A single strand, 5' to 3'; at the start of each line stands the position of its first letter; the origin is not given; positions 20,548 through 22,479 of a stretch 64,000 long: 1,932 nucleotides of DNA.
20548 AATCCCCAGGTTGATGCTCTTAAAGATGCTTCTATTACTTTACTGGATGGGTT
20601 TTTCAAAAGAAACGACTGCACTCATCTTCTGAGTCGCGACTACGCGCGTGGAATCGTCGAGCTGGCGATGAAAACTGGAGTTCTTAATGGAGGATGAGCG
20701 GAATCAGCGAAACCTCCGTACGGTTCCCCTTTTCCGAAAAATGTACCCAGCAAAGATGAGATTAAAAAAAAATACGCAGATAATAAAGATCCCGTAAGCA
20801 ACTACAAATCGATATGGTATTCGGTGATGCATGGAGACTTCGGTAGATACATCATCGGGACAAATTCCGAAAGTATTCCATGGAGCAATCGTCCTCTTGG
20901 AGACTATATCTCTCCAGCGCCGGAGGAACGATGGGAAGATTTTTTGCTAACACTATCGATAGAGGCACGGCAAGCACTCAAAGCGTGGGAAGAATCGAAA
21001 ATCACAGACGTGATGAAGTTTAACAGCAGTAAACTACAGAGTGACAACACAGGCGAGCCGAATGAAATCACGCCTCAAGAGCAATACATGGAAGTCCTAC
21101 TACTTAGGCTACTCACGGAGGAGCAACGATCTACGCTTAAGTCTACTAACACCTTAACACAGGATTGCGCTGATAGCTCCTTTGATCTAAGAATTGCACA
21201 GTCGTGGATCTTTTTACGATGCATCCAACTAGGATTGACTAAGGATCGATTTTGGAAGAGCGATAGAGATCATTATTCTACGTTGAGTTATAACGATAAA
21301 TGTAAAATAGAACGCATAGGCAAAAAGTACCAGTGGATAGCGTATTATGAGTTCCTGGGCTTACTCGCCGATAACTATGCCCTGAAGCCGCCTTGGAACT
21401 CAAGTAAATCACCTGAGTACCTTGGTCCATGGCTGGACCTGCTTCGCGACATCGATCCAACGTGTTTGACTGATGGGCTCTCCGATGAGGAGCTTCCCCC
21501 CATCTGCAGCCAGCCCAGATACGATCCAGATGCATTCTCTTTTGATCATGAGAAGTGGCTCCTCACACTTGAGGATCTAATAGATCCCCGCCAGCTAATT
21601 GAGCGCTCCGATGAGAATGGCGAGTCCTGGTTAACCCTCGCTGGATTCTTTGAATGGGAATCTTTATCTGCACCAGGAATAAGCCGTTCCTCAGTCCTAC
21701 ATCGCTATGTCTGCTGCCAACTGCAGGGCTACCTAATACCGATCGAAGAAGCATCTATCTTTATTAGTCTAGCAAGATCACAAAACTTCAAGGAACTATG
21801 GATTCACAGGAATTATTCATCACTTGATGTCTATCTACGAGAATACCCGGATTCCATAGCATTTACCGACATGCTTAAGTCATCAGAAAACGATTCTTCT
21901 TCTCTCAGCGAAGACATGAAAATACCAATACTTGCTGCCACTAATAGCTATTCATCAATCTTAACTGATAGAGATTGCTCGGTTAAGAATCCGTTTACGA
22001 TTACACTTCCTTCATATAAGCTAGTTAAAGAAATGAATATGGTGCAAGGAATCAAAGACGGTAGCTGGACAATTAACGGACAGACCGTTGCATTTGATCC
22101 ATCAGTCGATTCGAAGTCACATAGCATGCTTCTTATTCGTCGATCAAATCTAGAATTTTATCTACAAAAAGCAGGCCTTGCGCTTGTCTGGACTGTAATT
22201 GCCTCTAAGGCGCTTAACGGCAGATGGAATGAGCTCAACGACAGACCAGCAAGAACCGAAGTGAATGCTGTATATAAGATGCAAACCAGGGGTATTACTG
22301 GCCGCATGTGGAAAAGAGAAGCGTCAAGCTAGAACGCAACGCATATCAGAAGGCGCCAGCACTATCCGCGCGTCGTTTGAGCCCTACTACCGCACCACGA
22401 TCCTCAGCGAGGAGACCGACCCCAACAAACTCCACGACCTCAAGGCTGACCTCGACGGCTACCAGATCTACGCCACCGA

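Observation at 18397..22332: A 1311-codon STAND-like NTPase reading frame interrupted by a single in-frame TGA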

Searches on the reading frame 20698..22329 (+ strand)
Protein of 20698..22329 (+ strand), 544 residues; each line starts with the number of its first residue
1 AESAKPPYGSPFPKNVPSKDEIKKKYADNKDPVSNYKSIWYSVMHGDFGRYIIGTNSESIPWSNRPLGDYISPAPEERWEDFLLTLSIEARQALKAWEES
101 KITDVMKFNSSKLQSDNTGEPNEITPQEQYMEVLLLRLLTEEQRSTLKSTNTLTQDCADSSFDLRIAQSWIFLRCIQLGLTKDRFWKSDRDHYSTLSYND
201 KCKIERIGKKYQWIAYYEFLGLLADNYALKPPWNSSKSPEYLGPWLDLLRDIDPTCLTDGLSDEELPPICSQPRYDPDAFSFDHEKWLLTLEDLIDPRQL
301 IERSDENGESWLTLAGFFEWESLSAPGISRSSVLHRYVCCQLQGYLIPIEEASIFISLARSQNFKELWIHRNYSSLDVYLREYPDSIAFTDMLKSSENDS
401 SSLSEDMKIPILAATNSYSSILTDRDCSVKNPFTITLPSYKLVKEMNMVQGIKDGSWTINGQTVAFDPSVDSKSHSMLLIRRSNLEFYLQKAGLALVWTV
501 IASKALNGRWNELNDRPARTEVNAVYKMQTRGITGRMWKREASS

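Call 6: search_protein_families(library=pfam, proteins=[window:20824-22329:+], max_evalue=0.01)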
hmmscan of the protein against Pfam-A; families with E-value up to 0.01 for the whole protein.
window:20824-22329:+ (502 aa): 0 families

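Call 7: search_protein_families(library=padloc, proteins=[window:20824-22329:+], max_evalue=0.01)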
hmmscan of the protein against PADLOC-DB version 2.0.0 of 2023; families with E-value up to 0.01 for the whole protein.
window:20824-22329:+ (502 aa): 6 families
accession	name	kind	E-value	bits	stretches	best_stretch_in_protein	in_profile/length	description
PDLC02164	Avs2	-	3.1e-92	308.2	1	2-499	987-1496/1504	-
PDLC02165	Avs2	-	2.7e-59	199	1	3-495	878-1369/1375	-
PDLC02163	Avs2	-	2.4e-55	185.8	1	3-497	1075-1572/1576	-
PDLC02162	Avs2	-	8e-50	167.9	1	136-466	1017-1345/1379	-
PDLC02161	Avs2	-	4.1e-29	99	1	3-497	990-1483/1499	-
PDLC02166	Avs2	-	9.4e-20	67.7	1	41-462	1024-1442/1498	-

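Call 55: search_protein_families(library=ncbifam, proteins=[window:20698-22329:+], max_evalue=0.001)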
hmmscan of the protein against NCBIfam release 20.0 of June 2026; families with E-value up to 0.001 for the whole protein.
window:20698-22329:+ (544 aa): 1 family
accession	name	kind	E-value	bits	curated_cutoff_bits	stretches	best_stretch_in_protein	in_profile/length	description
NF041813.1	Avs2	equivalog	3.1e-101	340.1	1000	1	3-535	772-1317/1317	AVAST type 2 anti-phage system protein Avs2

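Call 62: search_protein_representatives(protein=window:20698-22329:+)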
Query: 544 residues. Proteins with E-value up to 0.001 (for the whole library): 1880; up to 1e-10: 1210; up to 1e-30: 320. The best 150 are listed.
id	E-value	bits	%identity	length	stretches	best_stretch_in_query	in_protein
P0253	8.0e-167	572.4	96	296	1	12-273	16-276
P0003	1.1e-144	499.3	45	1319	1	4-539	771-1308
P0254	7.9e-70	252.3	32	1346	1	5-536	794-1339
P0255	9.2e-63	229.0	32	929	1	4-536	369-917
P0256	4.5e-60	220.1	31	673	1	4-539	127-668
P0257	1.9e-58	214.7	31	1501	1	4-532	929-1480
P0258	2.2e-57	211.2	32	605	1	4-535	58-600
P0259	5.0e-57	210.1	34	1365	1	4-529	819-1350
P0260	3.5e-55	203.9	34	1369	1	4-510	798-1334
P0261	3.8e-55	203.8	32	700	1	5-506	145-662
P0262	6.2e-55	203.1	31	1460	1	4-533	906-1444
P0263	4.8e-54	200.2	34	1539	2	159-539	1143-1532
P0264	2.0e-53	198.1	29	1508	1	4-537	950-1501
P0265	2.5e-53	197.9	31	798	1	5-531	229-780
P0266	3.4e-53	197.4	32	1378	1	5-536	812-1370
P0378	8.6e-41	156.5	32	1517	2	147-537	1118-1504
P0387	2.3e-40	155.0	28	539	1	5-532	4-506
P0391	5.0e-40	153.9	30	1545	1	4-510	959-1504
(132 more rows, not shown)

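Call 63: find_encoding_contigs(protein=P0387, flank=6000, max_places=3)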
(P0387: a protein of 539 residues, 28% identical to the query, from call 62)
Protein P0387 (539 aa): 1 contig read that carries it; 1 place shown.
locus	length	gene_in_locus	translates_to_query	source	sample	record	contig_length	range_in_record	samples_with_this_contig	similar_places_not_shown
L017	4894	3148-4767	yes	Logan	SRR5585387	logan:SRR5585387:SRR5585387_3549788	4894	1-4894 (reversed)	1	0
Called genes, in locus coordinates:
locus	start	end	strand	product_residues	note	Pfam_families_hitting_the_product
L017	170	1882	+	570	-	PF13401:AAA_22 (weak)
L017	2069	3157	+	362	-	-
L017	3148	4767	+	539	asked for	-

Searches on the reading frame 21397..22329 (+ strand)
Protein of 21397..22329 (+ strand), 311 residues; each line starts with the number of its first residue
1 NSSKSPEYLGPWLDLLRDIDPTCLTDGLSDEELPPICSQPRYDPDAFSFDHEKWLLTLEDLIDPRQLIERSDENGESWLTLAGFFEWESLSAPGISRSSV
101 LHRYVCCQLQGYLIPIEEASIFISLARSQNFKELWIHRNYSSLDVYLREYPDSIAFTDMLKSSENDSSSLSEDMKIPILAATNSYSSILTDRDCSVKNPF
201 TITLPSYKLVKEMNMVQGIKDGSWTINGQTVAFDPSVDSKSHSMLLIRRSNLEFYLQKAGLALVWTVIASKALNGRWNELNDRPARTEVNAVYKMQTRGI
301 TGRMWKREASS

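Call 37: search_solved_structures(query=window:21397-22329:+, max_evalue=0.001, show_alignments=1)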
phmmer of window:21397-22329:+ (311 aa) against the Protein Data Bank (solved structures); distinct sequences matched with E-value up to 0.001: 1.
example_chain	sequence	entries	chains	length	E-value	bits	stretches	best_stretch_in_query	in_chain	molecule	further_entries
9o4e_A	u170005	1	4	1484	3.8e-15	59.1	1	4-295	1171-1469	AVAST type 2 anti-phage system protein Avs2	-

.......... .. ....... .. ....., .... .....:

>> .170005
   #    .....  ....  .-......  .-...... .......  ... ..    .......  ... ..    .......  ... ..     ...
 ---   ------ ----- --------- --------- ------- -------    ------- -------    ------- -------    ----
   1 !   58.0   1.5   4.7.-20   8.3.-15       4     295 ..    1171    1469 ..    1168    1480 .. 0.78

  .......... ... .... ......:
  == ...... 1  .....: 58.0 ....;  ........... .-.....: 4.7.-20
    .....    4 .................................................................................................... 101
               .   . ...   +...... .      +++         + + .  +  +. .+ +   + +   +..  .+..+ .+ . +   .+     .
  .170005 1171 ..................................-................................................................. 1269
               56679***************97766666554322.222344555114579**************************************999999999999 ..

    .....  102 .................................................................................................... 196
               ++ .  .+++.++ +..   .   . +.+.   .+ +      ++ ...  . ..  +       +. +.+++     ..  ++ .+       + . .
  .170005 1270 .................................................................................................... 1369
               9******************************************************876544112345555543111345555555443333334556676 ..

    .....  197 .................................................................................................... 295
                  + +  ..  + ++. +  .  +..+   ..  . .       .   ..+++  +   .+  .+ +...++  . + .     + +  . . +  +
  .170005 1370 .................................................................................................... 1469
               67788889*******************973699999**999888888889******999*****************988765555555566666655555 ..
